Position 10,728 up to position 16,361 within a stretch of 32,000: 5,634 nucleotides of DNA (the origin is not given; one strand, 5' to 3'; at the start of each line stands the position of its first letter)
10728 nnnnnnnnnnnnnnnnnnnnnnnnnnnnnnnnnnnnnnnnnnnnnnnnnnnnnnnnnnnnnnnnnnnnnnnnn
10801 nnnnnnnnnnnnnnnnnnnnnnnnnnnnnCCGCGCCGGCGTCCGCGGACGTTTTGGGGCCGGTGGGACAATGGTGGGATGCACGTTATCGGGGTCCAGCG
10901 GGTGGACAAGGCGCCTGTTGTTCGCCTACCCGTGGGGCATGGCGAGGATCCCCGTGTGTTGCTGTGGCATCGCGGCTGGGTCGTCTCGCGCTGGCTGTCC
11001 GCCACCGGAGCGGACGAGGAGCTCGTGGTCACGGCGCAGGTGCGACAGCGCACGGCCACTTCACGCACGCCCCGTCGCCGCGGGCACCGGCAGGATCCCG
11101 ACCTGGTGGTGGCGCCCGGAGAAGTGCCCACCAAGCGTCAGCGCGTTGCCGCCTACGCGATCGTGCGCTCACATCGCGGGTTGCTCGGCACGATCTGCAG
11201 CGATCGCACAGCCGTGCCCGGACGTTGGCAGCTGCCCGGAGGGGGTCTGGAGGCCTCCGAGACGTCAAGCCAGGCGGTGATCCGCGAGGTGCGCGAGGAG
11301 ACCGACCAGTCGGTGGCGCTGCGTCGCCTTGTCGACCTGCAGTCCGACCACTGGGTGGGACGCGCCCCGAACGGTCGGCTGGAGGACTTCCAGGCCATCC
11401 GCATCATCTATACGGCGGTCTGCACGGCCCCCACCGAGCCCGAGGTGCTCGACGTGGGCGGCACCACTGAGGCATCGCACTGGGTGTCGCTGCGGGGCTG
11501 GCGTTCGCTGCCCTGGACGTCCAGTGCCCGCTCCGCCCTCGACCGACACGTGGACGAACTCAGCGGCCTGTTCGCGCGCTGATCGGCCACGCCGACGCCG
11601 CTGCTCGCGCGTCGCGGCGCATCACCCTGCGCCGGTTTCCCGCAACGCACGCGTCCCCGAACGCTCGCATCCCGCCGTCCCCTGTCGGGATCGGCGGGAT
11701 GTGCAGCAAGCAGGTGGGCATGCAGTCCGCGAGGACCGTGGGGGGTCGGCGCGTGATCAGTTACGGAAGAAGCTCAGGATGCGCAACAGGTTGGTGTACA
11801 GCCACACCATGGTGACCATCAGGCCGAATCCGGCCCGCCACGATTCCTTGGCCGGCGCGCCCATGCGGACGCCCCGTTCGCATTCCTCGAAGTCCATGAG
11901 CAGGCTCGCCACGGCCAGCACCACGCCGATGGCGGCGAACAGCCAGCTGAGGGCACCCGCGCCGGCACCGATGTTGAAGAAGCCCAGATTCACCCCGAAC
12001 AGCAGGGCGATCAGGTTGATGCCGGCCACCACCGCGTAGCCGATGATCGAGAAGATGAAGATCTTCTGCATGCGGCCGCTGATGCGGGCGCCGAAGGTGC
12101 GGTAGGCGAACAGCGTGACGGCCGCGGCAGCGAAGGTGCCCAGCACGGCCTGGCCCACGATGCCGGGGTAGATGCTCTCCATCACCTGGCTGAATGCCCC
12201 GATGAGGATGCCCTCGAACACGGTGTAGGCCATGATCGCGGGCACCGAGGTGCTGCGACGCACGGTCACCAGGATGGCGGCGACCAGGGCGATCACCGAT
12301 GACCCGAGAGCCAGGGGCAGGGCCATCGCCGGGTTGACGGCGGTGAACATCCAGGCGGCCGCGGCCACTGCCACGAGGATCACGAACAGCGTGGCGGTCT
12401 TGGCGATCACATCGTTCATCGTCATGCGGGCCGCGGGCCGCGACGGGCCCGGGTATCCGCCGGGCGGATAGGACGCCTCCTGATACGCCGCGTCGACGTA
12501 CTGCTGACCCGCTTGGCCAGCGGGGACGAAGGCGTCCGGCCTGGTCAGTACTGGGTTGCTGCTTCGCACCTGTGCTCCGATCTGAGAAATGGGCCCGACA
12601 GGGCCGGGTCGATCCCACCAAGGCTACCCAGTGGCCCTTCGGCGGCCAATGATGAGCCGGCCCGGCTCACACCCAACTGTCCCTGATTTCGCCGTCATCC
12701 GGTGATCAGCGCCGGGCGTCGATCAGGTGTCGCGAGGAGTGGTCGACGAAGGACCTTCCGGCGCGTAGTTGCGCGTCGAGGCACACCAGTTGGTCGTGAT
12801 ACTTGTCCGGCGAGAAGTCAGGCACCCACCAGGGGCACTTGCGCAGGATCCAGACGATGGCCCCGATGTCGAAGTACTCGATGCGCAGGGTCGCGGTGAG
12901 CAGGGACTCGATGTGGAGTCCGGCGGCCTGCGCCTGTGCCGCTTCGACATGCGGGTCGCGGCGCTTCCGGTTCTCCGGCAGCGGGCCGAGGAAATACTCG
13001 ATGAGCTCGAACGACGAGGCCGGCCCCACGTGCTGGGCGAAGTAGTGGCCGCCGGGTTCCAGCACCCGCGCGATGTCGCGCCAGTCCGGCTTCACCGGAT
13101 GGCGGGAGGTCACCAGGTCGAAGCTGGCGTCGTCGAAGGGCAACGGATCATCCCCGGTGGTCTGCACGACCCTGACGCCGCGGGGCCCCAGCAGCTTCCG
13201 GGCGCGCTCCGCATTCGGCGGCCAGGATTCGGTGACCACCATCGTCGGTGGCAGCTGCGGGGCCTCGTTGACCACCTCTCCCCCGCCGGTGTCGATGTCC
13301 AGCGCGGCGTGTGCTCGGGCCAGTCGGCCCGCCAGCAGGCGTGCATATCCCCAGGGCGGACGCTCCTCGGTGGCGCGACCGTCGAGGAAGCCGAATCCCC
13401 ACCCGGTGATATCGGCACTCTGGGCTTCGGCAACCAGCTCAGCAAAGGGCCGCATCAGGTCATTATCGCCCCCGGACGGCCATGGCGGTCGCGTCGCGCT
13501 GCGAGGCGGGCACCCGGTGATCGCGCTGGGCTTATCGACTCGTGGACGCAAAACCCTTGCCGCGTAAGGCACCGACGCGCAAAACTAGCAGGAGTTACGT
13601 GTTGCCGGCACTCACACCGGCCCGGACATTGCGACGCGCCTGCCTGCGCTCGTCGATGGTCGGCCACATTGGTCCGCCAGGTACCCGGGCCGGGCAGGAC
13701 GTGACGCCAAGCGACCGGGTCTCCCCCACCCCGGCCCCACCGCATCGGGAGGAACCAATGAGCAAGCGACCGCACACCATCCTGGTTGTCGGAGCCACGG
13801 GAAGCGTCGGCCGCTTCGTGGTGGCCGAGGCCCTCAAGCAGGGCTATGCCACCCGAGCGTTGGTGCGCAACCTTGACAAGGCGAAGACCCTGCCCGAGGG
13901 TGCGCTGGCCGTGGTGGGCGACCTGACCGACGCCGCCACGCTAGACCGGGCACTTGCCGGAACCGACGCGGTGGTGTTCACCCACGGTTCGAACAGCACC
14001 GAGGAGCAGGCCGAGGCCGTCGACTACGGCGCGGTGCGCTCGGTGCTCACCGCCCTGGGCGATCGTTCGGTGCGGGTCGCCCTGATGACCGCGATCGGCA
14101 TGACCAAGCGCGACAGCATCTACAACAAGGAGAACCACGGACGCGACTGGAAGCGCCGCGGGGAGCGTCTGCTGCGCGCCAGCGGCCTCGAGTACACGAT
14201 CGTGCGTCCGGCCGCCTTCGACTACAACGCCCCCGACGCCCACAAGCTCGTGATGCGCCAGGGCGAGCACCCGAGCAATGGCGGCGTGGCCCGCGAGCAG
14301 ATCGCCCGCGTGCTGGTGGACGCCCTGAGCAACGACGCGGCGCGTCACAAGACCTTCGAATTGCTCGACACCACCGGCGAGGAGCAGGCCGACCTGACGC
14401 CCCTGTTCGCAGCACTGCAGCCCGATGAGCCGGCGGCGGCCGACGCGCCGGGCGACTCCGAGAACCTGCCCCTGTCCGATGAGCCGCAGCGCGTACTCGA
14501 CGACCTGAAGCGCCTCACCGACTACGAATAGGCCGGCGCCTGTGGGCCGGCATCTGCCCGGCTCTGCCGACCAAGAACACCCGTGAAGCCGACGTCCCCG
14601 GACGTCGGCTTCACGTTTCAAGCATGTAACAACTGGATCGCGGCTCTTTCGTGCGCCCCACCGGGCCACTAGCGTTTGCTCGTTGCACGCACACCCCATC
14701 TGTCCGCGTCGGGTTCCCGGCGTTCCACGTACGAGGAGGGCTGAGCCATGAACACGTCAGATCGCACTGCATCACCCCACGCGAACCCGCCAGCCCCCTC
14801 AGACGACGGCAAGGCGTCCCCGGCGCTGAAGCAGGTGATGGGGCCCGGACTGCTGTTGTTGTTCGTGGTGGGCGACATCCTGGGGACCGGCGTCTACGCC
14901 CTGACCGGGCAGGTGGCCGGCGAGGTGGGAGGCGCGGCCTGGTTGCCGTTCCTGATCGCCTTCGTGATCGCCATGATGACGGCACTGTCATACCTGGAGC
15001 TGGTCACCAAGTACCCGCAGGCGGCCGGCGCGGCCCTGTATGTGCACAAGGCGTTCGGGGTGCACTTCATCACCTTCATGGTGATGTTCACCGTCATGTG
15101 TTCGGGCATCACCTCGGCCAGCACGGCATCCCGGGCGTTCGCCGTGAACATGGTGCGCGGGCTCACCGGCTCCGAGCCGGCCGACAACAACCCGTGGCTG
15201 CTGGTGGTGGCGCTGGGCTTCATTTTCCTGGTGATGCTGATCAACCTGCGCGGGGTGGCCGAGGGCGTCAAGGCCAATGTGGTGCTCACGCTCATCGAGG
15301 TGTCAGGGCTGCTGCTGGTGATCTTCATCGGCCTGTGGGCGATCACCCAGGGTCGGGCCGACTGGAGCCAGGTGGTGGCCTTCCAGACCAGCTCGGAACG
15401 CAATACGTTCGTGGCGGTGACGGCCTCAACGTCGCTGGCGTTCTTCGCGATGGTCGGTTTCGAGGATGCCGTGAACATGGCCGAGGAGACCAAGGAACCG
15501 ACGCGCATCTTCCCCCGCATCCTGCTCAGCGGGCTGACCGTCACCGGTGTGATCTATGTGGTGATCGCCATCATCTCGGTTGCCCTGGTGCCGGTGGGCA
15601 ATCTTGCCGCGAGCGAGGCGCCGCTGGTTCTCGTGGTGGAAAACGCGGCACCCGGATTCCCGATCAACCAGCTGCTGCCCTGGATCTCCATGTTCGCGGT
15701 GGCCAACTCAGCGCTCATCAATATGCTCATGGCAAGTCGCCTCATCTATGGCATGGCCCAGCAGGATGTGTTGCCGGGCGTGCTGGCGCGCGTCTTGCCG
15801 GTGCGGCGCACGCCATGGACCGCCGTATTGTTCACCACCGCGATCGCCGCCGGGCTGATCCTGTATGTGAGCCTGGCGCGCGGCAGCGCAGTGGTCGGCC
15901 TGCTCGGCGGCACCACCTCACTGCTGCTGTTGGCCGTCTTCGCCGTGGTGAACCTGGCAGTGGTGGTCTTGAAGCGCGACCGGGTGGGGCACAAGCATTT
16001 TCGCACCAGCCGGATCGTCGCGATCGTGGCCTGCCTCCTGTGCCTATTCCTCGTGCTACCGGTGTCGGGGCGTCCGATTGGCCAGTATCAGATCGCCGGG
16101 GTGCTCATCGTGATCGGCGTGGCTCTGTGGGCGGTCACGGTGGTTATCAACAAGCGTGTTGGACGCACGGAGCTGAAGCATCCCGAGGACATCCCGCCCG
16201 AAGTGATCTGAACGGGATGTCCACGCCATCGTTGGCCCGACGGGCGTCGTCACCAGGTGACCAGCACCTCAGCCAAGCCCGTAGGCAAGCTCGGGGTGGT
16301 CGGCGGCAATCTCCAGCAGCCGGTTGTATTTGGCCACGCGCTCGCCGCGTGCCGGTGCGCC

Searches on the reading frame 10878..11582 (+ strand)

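Call 8: search_protein_families(library=pfam, proteins=[window:10878-11582:+], max_evalue=0.01)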
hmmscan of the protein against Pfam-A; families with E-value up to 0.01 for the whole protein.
window:10878-11582:+ (234 aa): 1 family
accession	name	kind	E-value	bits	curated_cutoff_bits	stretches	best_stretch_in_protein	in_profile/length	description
PF00293.34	NUDIX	-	6.1e-12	46.1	21.1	1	89-206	3-116/134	NUDIX domain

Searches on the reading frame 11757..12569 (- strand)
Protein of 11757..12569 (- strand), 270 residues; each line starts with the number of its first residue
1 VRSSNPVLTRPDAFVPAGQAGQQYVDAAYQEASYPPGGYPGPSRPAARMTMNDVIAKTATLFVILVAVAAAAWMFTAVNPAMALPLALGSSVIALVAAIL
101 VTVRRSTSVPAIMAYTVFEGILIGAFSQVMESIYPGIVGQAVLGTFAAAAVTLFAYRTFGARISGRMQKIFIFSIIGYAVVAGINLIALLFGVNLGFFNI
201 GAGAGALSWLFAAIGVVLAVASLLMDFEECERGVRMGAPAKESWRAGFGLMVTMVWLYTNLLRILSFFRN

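Call 8: search_protein_families(library=pfam, proteins=[window:11757-12569:-], max_evalue=0.01)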
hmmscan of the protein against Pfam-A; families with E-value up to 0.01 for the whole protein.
window:11757-12569:- (270 aa): 2 families
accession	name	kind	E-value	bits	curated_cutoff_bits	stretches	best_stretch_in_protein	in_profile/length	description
PF12811.12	BaxI_1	-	2e-67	227.7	26.2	1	5-270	1-233/233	Bax inhibitor 1 like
PF01027.25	Bax1-I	-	4.9e-11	43.2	34.1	1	53-265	2-207/207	Inhibitor of apoptosis-promoting Bax1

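Call 46: find_homologous_proteins(query=window:11757-12569:-, max_evalue=1e-30)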
Query window:11757-12569:- (270 aa): 225 proteins with E <= 1e-30 among 8000 candidates; the best 120 are listed.
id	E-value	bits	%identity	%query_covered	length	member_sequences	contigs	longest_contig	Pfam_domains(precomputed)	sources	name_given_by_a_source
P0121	7.9e-164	561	100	100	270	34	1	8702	PF01027.27,PF12811.13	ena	-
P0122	9.2e-141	486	85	100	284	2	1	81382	PF01027.27,PF12811.13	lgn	-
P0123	2.4e-115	402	68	100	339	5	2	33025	PF01027.27,PF12811.13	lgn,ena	-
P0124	3.4e-105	369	69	100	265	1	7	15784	PF01027.27,PF12811.13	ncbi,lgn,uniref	ncbi:Bax inhibitor-1/YccA family membrane protein [Propionibacterium sp.]|uniref:Bax inhibitor-1/Ycc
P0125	1.2e-102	361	67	100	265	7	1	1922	PF01027.27,PF12811.13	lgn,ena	-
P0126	3.7e-102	359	68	100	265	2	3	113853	PF01027.27,PF12811.13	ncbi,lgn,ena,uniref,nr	ncbi:Uncharacterized membrane protein, YccA/Bax inhibitor family [Propionibacterium cyclohexanicum]|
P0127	3.8e-92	326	62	100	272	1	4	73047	PF01027.27,PF12811.13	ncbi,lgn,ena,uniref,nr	ncbi:Bax inhibitor-1/YccA family protein [uncultured Propionibacterium sp.]|uniref:Bax inhibitor-1/Y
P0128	7.5e-90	319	61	100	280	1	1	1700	PF01027.27,PF12811.13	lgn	-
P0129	1.8e-88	314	59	100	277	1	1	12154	PF01027.27,PF12811.13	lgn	-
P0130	4.1e-88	313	57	100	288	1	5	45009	PF01027.27,PF12811.13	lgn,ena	-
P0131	2.0e-87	311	57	100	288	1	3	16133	PF01027.27,PF12811.13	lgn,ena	-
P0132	2.9e-87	310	57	100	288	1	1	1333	PF01027.27,PF12811.13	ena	-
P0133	4.5e-87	310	57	100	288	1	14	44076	PF01027.27,PF12811.13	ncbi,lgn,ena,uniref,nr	ncbi:Bax inhibitor-1/YccA family protein [Propionibacterium acidifaciens]|uniref:Bax inhibitor-1/Ycc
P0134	5.7e-87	309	57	100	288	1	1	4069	PF01027.27,PF12811.13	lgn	-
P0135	1.5e-86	308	56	100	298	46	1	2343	PF01027.27,PF12811.13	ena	-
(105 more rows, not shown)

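Call 47: find_encoding_contigs(protein=P0122, flank=10000, max_places=2)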
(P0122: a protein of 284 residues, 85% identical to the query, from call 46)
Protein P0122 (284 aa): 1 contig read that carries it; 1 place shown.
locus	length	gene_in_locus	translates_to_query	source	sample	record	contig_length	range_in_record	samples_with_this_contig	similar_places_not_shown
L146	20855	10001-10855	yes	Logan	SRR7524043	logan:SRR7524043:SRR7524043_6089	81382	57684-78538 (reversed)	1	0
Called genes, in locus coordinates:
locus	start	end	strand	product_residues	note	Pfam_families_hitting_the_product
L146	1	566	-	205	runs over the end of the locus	PF00440:TetR_N (weak), PF02909:TetR_C_1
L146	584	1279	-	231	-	PF01061:ABC2_membrane, PF12698:ABC2_membrane_3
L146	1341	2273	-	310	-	PF00005:ABC_tran, PF13304:AAA_21 (faint)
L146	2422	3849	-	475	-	PF07690:MFS_1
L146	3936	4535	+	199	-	PF00440:TetR_N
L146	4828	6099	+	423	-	PF03952:Enolase_N, PF00113:Enolase_C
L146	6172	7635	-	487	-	PF00324:AA_permease, PF13520:AA_permease_2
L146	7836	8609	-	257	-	PF01370:Epimerase (weak), PF05368:NmrA, PF13460:NAD_binding_10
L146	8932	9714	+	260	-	PF08241:Methyltransf_11 (faint)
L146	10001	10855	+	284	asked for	PF12811:BaxI_1, PF01027:Bax1-I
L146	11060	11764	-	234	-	PF00293:NUDIX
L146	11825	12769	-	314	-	-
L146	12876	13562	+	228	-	PF02245:Pur_DNA_glyco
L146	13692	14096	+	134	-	-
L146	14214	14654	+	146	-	-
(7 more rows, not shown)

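Call 48: find_encoding_contigs(protein=P0127, flank=10000, max_places=1)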
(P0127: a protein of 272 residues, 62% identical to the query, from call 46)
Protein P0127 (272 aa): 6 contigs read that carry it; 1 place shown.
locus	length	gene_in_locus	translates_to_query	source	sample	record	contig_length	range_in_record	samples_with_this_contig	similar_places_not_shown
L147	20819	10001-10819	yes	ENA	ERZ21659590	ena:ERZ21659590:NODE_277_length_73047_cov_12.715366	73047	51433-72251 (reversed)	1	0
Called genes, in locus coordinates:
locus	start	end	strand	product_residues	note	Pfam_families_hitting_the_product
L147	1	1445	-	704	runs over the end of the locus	PF13086:AAA_11 (faint), PF13245:AAA_19, PF13604:AAA_30, PF01443:Viral_helicase1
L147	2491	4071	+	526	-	PF07476:MAAL_C (faint), PF03952:Enolase_N, PF00113:Enolase_C, PF13378:MR_MLE_C (weak)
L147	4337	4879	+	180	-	PF04977:DivIC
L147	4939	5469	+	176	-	PF04417:DUF501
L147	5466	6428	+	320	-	PF02541:Ppx-GppA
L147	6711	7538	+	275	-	PF03167:UDG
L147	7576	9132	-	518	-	PF07690:MFS_1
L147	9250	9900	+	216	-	PF00440:TetR_N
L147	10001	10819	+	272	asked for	PF12811:BaxI_1, PF01027:Bax1-I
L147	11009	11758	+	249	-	PF08220:HTH_DeoR, PF08279:HTH_11 (faint), PF00455:DeoRC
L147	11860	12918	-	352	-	PF14486:DUF4432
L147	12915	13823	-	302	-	PF00294:PfkB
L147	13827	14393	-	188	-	PF13580:SIS_2 (faint), PF01380:SIS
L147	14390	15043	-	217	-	PF00215:OMPdecase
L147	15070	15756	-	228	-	PF07385:Lyx_isomer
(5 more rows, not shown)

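Call 49: find_encoding_contigs(protein=P0133, flank=10000, max_places=1)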
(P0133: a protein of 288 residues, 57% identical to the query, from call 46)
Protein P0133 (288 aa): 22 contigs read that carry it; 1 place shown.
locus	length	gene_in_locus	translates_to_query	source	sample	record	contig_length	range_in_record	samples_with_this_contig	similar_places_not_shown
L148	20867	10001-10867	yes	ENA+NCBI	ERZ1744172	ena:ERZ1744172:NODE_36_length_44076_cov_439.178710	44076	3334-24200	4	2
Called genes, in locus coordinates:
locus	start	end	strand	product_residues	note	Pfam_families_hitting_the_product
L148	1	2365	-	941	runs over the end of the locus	PF00196:GerE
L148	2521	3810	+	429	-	PF03952:Enolase_N, PF00113:Enolase_C, PF13378:MR_MLE_C, PF07476:MAAL_C (weak)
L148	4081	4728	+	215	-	PF04977:DivIC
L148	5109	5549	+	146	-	PF04417:DUF501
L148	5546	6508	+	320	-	PF02541:Ppx-GppA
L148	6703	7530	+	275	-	PF03167:UDG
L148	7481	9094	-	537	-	PF07690:MFS_1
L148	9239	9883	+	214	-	PF00440:TetR_N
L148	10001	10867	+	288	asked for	PF12811:BaxI_1, PF01027:Bax1-I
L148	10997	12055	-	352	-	PF14486:DUF4432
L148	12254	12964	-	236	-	PF00293:NUDIX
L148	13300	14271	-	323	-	-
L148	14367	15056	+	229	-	PF02245:Pur_DNA_glyco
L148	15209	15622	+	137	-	PF08327:AHSA1 (weak)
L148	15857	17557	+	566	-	PF13515:FUSC_2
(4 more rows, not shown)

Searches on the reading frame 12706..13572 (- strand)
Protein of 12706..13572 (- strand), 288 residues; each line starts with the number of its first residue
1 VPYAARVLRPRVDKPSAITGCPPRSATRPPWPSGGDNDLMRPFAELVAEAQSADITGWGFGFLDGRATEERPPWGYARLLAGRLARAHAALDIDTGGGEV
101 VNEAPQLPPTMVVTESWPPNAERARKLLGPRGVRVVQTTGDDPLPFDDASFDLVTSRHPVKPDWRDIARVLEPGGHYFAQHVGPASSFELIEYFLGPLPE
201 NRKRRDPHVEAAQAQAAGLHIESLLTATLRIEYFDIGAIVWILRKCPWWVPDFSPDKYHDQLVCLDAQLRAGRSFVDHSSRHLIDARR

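Call 8: search_protein_families(library=pfam, proteins=[window:12706-13572:-], max_evalue=0.01)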
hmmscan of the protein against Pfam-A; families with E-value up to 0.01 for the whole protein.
window:12706-13572:- (288 aa): 2 families
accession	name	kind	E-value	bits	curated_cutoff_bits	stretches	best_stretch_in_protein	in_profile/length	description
PF08241.18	Methyltransf_11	-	8.9e-09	36.3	21.2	1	91-178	1-94/95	Methyltransferase domain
PF13649.12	Methyltransf_25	-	9.6e-07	29.8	27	1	91-175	2-97/97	Methyltransferase domain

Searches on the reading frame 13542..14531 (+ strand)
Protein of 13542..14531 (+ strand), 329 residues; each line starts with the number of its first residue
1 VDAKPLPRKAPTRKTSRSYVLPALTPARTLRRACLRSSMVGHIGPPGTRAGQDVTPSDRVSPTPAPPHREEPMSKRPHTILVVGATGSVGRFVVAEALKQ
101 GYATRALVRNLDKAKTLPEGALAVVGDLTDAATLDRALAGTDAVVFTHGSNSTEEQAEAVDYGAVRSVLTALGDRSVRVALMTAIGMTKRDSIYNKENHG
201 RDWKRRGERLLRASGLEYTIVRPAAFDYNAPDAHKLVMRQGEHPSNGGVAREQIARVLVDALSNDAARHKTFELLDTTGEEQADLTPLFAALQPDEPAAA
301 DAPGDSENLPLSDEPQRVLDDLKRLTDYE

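Call 7: search_protein_families(library=pfam, proteins=[window:13542-14531:+], max_evalue=0.01)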
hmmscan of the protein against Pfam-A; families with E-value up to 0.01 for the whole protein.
window:13542-14531:+ (329 aa): 7 families
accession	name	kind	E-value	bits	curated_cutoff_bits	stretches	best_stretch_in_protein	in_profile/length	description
PF13460.12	NAD_binding_10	-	1.7e-37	129.5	27.2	1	84-264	1-183/184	NAD(P)H-binding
PF05368.20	NmrA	-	2.3e-15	57.4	27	1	78-159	3-90/298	NmrA-like family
PF01370.27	Epimerase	-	1.7e-07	31.3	20.9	1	80-177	1-107/240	NAD dependent epimerase/dehydratase family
PF01073.25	3Beta_HSD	-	0.00022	20.8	22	1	81-179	1-110/280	3-beta hydroxysteroid dehydrogenase/isomerase family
PF04321.23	RmlD_sub_bind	-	0.0022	17.5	27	0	79-145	2-54/287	RmlD substrate binding domain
PF00106.31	adh_short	-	0.0068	16.3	26.6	0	79-140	2-70/195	short chain dehydrogenase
PF02254.24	TrkA_N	-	0.0084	16.9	23.8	0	81-151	2-73/116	TrkA-N domain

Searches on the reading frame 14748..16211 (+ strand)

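Call 7: search_protein_families(library=pfam, proteins=[window:14748-16211:+], max_evalue=0.01)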
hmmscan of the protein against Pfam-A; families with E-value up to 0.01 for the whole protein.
window:14748-16211:+ (487 aa): 3 families
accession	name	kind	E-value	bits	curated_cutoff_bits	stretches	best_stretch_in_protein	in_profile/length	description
PF13520.12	AA_permease_2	-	1.5e-37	130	27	1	37-440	7-405/427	Amino acid permease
PF00324.27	AA_permease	-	2.5e-32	112.6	24.6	1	37-435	3-412/470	Amino acid permease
PF03845.19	Spore_permease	-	0.00082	18.7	23.4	1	38-287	9-240/321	Spore germination protein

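Call 25: search_protein_families(library=ncbifam, proteins=[window:14748-16211:+], max_evalue=0.00001)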
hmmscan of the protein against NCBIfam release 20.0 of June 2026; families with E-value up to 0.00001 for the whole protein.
window:14748-16211:+ (487 aa): 19 families
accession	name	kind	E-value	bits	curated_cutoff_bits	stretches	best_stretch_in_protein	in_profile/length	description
TIGR00909.1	2A0306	subfamily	5.4e-48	164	556.8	1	36-460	10-425/429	amino acid transporter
NF053761.1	BrChAATpBcaP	equivalog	8.9e-39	133.8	690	1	24-461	17-448/460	branched-chain amino acid transporter BcaP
TIGR00911.1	2A0308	subfamily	4.9e-28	97.8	701.8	1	37-469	54-478/505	L-type amino acid transporter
NF008245.0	PRK11021.1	equivalog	1e-25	90.6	284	1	42-442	19-392/419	L-methionine/branched-chain amino acid transporter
TIGR00906.1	2A0303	subfamily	3.7e-25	88.4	681.7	1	35-410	37-428/602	cationic amino acid transport permease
TIGR00905.1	2A0302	subfamily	2.2e-24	86.1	409.05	1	34-463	12-434/473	basic amino acid/polyamine antiporter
NF008466.1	PRK11357.1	equivalog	3.7e-19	69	800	1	30-463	9-434/446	fructoselysine/psicoselysine transporter FrlA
TIGR03810.1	arg_ornith_anti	equivalog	7.2e-16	57.9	591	1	36-461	8-427/468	arginine-ornithine antiporter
TIGR00908.1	2A0305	equivalog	1.2e-14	54.1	381.75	1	26-454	4-417/442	ethanolamine permease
TIGR03428.1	ureacarb_perm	hypoth_equivalog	3.4e-14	52.6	740.45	1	47-405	32-396/475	permease, urea carboxylase system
NF007929.0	PRK10644.1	equivalog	8.2e-13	47.8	574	1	37-464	16-427/445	arginine/agmatine antiporter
NF007938.0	PRK10655.1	equivalog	3.7e-11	42.9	409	1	36-462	13-425/438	putrescine-ornithine antiporter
TIGR00913.1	2A0310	subfamily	2.5e-10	39.7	578.7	1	37-380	10-361/480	amino acid permease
TIGR04298.1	his_histam_anti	equivalog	8.6e-10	38.4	750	1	36-439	7-405/429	histidine-histamine antiporter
NF007754.0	PRK10435.1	equivalog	9.1e-10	38.1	585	1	39-453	15-418/443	cadaverine/lysine antiporter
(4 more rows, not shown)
